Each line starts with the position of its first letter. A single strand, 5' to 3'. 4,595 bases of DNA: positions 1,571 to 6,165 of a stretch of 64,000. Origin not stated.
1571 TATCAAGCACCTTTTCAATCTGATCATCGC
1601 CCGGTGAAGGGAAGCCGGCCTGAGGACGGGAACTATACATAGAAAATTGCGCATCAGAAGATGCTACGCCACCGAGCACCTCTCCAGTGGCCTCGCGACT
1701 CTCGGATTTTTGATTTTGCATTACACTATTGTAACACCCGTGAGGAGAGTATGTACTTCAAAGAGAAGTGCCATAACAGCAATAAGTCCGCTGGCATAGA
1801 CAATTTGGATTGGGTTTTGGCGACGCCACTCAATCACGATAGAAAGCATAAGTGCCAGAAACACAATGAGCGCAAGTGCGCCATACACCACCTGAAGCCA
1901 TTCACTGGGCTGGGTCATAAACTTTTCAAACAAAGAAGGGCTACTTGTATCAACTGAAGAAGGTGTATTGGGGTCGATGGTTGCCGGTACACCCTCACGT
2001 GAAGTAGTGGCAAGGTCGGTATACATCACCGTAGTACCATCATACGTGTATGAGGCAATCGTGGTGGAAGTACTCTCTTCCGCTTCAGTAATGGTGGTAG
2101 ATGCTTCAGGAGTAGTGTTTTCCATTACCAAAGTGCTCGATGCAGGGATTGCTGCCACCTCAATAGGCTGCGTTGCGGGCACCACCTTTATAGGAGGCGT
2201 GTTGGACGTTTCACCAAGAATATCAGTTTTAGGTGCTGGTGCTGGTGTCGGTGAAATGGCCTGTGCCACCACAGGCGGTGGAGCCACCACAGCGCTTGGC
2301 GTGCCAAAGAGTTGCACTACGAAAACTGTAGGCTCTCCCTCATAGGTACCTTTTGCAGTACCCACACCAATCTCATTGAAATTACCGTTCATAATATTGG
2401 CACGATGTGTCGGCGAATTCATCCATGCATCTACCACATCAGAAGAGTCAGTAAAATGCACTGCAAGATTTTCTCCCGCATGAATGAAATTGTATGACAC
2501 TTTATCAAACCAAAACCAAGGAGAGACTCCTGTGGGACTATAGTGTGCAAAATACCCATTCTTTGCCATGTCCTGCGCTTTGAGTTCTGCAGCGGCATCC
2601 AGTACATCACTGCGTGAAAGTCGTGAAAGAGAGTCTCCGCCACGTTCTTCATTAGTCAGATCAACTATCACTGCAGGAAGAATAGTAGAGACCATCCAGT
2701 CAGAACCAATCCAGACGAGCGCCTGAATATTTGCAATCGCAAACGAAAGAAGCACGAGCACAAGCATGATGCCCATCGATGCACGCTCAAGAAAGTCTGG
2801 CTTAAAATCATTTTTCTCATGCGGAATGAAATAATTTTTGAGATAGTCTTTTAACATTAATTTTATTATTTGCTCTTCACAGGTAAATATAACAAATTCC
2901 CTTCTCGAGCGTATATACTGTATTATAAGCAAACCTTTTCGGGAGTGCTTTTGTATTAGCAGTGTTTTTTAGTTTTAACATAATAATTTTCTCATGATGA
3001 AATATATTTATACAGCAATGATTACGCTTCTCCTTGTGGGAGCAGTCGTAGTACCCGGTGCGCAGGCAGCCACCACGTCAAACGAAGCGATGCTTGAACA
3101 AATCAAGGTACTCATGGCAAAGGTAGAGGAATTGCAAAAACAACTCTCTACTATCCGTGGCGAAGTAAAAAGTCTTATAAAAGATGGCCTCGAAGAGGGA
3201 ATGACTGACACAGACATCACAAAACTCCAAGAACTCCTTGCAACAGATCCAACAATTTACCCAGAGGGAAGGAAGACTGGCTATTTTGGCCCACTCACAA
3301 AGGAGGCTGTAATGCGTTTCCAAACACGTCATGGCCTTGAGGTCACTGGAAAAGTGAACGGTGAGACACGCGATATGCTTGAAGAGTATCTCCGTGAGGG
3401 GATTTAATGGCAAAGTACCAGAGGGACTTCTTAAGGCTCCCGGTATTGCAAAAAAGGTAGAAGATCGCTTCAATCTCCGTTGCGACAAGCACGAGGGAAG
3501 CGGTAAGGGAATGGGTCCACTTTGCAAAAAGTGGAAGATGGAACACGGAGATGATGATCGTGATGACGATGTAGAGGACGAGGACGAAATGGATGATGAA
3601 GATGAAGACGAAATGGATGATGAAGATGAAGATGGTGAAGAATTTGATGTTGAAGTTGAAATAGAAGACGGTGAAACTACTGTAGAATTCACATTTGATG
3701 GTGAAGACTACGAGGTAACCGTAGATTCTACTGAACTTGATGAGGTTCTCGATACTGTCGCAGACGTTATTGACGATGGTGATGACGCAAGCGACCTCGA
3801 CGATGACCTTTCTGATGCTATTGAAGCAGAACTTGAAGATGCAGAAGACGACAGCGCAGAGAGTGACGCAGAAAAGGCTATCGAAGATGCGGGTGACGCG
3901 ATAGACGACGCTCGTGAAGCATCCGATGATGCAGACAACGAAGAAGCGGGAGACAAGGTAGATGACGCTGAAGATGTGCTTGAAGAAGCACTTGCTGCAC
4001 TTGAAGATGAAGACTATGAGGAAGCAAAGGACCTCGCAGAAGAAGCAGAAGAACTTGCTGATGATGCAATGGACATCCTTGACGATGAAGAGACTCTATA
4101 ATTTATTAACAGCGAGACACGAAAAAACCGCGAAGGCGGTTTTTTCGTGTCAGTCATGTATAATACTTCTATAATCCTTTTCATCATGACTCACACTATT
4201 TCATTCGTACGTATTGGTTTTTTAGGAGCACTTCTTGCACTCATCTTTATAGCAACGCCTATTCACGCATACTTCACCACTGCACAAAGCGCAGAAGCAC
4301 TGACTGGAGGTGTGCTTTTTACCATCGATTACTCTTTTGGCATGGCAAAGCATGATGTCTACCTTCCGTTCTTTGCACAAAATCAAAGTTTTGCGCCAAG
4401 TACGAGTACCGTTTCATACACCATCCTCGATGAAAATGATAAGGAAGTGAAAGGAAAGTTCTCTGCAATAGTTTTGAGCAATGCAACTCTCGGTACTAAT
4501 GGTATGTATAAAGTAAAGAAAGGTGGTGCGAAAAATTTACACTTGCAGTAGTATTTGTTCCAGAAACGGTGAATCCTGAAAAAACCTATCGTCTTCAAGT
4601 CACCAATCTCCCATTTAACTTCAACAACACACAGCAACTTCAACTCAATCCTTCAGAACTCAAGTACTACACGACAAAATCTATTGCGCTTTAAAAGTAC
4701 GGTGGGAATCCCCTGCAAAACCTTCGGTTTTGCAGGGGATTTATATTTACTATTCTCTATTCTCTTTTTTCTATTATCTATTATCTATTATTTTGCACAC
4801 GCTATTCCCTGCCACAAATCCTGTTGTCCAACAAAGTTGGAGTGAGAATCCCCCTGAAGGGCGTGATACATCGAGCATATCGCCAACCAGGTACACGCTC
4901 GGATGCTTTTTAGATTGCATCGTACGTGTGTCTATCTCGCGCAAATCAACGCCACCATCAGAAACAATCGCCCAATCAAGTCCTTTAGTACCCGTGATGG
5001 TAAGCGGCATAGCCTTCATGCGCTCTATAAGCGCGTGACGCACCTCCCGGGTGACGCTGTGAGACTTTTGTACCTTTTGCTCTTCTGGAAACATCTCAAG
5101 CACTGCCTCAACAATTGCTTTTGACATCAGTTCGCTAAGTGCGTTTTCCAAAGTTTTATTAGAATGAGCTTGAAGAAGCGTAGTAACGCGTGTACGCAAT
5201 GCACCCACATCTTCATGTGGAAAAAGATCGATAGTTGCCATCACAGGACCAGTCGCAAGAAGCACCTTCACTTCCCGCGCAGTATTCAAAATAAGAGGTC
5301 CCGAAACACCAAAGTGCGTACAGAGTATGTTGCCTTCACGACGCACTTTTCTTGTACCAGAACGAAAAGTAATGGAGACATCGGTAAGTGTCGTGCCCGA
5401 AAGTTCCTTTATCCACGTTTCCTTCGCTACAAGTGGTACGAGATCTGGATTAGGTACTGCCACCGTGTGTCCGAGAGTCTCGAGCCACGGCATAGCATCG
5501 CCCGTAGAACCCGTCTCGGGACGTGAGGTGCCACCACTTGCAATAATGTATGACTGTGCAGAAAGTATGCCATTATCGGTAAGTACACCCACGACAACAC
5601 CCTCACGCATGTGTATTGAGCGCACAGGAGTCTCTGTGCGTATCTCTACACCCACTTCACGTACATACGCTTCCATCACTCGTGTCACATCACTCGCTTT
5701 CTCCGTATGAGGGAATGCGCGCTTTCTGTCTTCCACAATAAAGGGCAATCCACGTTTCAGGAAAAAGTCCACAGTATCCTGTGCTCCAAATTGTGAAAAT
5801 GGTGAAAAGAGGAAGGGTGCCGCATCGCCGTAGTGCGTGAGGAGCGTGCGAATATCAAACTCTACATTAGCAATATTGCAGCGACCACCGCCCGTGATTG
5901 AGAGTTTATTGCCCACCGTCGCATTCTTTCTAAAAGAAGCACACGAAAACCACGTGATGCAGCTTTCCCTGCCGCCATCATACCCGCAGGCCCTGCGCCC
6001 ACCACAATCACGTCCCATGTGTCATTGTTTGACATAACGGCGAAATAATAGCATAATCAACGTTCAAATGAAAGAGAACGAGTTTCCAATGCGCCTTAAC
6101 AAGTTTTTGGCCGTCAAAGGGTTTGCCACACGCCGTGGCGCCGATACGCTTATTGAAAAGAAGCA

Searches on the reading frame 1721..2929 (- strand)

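Call 36: search_protein_families(library=pfam, proteins=[window:1721-2929:-], max_evalue=0.001)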
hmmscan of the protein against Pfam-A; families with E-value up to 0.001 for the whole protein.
window:1721-2929:- (402 aa): 1 family
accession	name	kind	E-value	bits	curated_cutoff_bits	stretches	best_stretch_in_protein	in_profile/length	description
PF00188.32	CAP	-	8.3e-19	69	21.1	1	89-207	1-116/117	Cysteine-rich secretory protein family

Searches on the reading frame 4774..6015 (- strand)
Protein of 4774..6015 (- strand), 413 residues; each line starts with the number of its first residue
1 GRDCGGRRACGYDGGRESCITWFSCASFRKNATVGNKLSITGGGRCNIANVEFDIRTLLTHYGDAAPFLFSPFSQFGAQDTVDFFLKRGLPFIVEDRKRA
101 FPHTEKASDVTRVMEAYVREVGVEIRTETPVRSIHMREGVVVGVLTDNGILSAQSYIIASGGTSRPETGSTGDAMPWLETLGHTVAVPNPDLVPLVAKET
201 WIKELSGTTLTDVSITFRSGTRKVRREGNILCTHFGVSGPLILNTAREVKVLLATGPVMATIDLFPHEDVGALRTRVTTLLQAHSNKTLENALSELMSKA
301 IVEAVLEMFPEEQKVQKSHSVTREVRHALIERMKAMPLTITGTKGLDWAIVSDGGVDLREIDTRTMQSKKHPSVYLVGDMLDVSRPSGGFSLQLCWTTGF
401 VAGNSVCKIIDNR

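Call 36: search_protein_families(library=pfam, proteins=[window:4774-6015:-], max_evalue=0.001)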
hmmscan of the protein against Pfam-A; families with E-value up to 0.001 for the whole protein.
window:4774-6015:- (413 aa): 4 families
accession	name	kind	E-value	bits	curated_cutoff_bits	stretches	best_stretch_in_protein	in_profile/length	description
PF03486.20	HI0933_like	-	8.4e-59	199.4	50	1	29-404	30-243/244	HI0933-like protein Rossmann domain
PF22780.1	HI0933_like_1st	-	2.3e-31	109.3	27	1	190-351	2-165/165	HI0933-like protein barrel and H2TH domain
PF01266.30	DAO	-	6.8e-05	23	27.9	1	110-191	151-236/353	FAD dependent oxidoreductase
PF07992.20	Pyr_redox_2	-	0.00049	20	26.1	0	93-167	170-242/291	Pyridine nucleotide-disulphide oxidoreductase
